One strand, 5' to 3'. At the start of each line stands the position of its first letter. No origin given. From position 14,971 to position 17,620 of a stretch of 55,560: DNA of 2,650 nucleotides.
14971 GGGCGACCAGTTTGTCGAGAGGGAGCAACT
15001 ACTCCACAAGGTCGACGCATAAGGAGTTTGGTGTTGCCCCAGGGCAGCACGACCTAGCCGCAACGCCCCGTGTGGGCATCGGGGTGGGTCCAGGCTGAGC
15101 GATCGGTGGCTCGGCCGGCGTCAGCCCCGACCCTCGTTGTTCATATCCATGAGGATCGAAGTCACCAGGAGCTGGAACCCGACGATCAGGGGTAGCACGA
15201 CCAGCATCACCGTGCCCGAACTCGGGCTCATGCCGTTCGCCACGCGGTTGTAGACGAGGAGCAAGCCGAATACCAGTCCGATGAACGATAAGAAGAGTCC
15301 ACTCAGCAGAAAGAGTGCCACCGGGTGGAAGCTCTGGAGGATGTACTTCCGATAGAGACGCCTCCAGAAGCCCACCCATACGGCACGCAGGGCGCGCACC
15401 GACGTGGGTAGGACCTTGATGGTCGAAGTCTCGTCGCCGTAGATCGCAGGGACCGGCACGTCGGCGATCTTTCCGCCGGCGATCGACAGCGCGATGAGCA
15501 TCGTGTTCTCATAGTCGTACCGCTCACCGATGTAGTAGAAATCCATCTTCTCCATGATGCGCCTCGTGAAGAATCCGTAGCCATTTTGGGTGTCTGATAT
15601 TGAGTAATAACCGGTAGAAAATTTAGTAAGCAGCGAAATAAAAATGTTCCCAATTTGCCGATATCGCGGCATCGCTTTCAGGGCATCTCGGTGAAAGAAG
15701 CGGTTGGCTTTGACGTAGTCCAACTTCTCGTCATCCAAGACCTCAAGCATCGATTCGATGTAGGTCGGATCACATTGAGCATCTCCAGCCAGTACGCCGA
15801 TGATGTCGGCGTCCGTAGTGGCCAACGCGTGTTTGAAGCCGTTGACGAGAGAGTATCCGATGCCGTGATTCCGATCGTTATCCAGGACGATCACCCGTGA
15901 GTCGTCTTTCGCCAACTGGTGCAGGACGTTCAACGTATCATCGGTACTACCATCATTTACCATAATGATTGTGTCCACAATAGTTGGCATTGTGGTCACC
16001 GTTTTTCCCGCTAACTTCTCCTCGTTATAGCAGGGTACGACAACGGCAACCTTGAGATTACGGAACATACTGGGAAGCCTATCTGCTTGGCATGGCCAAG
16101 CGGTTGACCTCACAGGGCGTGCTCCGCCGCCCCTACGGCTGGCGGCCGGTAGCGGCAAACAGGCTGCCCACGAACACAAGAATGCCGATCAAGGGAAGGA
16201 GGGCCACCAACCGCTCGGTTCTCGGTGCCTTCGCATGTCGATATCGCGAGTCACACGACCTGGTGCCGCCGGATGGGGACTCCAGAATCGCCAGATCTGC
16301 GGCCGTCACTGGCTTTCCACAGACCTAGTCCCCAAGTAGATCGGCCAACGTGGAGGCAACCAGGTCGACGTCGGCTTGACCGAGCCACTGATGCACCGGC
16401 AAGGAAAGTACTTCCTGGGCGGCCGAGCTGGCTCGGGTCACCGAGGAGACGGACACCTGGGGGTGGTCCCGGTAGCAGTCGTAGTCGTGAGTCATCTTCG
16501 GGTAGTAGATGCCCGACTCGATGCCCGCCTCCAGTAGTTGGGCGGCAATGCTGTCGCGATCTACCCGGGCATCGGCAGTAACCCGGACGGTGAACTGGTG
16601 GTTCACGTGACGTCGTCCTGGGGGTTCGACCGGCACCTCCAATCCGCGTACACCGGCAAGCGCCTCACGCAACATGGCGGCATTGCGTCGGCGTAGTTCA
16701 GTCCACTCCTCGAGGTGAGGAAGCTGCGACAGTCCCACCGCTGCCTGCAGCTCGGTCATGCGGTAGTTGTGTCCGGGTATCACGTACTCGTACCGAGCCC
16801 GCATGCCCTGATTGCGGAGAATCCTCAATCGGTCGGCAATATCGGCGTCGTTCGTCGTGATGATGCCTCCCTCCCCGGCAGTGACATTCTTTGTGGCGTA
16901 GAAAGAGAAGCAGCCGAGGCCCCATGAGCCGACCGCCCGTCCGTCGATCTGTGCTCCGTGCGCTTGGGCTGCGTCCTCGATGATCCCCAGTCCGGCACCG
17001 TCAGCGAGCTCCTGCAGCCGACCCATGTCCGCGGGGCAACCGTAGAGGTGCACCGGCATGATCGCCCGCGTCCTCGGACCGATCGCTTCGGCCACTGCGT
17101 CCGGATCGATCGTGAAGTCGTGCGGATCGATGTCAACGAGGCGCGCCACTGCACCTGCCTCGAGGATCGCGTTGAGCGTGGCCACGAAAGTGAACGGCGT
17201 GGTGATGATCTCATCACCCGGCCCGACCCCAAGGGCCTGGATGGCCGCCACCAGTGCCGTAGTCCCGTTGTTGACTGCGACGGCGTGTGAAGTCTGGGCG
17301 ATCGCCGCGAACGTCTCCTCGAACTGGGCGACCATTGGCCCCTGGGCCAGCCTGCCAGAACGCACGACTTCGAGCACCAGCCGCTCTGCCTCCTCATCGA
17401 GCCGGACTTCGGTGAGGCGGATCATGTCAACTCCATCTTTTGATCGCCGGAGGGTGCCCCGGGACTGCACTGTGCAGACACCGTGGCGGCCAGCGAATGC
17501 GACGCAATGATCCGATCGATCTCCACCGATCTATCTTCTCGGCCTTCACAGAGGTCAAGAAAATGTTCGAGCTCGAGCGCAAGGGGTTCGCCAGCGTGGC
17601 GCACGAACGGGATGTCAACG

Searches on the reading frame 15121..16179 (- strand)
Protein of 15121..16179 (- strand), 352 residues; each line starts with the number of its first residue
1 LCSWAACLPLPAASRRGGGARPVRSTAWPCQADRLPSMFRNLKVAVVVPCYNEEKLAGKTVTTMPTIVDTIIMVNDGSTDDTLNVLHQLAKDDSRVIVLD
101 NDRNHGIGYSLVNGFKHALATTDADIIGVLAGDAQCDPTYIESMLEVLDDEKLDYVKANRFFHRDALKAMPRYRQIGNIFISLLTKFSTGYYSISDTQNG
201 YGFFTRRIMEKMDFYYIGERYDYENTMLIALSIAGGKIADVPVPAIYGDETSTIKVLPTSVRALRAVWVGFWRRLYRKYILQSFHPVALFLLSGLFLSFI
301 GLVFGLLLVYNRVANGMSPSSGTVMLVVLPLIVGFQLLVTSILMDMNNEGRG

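Call 33: search_protein_families(library=pfam, proteins=[window:15121-16179:-], max_evalue=0.00001)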
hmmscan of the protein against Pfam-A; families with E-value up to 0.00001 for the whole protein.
window:15121-16179:- (352 aa): 2 families
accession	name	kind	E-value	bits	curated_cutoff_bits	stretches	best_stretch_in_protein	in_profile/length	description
PF00535.33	Glycos_transf_2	-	3.2e-25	89.5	23.3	1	46-211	2-166/168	Glycosyl transferase family 2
PF13641.12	Glyco_tranf_2_3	-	2.2e-10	41.4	27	1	44-166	3-129/230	Glycosyltransferase like family 2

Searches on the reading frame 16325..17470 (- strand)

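Call 33: search_protein_families(library=pfam, proteins=[window:16325-17470:-], max_evalue=0.00001)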
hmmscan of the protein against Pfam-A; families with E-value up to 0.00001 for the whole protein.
window:16325-17470:- (381 aa): 2 families
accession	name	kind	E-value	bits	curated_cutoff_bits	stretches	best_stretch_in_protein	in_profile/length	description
PF01041.23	DegT_DnrJ_EryC1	-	2.9e-118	395.6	19.8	1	24-375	3-359/360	DegT/DnrJ/EryC1/StrS aminotransferase family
PF01053.26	Cys_Met_Meta_PP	-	9.6e-06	24.8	27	0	43-137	50-141/381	Cys/Met metabolism PLP-dependent enzyme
